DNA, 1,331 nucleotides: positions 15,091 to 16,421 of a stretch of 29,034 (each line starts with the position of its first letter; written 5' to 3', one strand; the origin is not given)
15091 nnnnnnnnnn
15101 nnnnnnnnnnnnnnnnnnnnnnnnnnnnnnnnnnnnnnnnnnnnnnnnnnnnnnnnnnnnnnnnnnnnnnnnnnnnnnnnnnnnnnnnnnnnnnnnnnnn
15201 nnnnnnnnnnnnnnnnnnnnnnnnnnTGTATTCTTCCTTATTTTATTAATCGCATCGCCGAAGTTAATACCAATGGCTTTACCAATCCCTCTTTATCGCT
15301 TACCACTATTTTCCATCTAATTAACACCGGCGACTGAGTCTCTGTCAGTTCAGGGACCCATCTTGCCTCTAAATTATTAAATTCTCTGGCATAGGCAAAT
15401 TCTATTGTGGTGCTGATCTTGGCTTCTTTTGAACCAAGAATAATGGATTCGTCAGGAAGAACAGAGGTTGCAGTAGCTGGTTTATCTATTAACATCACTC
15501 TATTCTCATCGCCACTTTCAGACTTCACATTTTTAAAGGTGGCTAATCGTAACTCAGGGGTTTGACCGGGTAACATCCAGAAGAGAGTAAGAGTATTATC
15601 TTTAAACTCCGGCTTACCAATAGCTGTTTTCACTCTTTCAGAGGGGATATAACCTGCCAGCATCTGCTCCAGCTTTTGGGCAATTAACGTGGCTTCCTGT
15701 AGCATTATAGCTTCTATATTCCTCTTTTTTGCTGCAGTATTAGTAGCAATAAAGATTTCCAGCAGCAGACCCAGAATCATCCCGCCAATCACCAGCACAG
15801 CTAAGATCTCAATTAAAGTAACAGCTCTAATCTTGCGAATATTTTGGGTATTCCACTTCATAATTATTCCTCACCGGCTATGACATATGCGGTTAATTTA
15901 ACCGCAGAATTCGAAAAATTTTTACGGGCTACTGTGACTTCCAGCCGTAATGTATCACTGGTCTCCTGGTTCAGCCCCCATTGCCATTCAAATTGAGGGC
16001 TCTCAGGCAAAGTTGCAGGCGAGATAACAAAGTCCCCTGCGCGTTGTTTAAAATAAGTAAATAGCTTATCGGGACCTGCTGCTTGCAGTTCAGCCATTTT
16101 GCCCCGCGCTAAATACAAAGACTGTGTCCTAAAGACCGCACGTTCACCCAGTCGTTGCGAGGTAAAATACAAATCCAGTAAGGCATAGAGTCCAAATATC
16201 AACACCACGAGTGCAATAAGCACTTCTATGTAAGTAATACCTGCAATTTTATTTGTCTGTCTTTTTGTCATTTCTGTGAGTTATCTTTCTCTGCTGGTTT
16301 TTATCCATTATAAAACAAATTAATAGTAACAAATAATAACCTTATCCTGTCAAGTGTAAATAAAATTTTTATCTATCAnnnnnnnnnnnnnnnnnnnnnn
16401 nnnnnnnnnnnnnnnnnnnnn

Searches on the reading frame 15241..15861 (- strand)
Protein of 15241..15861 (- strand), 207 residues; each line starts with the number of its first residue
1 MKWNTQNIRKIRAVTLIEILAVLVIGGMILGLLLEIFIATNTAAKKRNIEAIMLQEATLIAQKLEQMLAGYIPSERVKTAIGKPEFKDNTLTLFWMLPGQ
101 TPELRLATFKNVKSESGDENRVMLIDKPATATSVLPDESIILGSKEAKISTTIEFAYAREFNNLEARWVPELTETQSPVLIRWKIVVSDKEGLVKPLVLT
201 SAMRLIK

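Call 5: search_protein_families(library=pfam, proteins=[window:15241-15861:-], max_evalue=0.01)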
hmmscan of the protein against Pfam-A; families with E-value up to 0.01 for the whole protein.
window:15241-15861:- (207 aa): 2 families
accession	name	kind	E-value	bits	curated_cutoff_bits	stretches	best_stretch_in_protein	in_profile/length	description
PF07963.17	N_methyl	-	0.0024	17.8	21.2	1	9-34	2-27/27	Prokaryotic N-terminal methylation motif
PF04830.18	DUF637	-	0.0042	17.3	26.6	1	22-90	43-110/168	Possible hemagglutinin (DUF637)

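Call 6: search_protein_families(library=ncbifam, proteins=[window:15241-15861:-], max_evalue=0.01)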
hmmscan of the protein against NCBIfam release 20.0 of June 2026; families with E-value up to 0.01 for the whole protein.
window:15241-15861:- (207 aa): 2 families
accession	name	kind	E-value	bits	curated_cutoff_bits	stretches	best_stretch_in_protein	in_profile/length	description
NF041013.1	T4P_ComGE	equivalog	0.0016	18.5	49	1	9-58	1-50/83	competence type IV pilus minor pilin ComGE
TIGR01710.1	typeII_sec_gspG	equivalog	0.0058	16.7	88.85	1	13-66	2-56/134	type II secretion system major pseudopilin GspG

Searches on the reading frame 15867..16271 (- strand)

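Call 5: search_protein_families(library=pfam, proteins=[window:15867-16271:-], max_evalue=0.01)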
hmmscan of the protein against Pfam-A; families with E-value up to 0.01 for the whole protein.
window:15867-16271:- (135 aa): 0 families

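Call 6: search_protein_families(library=ncbifam, proteins=[window:15867-16271:-], max_evalue=0.01)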
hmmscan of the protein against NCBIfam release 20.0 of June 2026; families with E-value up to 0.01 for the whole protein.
window:15867-16271:- (135 aa): 2 families
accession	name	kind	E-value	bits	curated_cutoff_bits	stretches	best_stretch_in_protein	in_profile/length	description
TIGR02523.1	type_IV_pilV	equivalog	6.3e-06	26.7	52.2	1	10-57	2-49/139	type IV pilus modification protein PilV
NF041013.1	T4P_ComGE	equivalog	0.0043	17.1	49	1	7-61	1-55/83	competence type IV pilus minor pilin ComGE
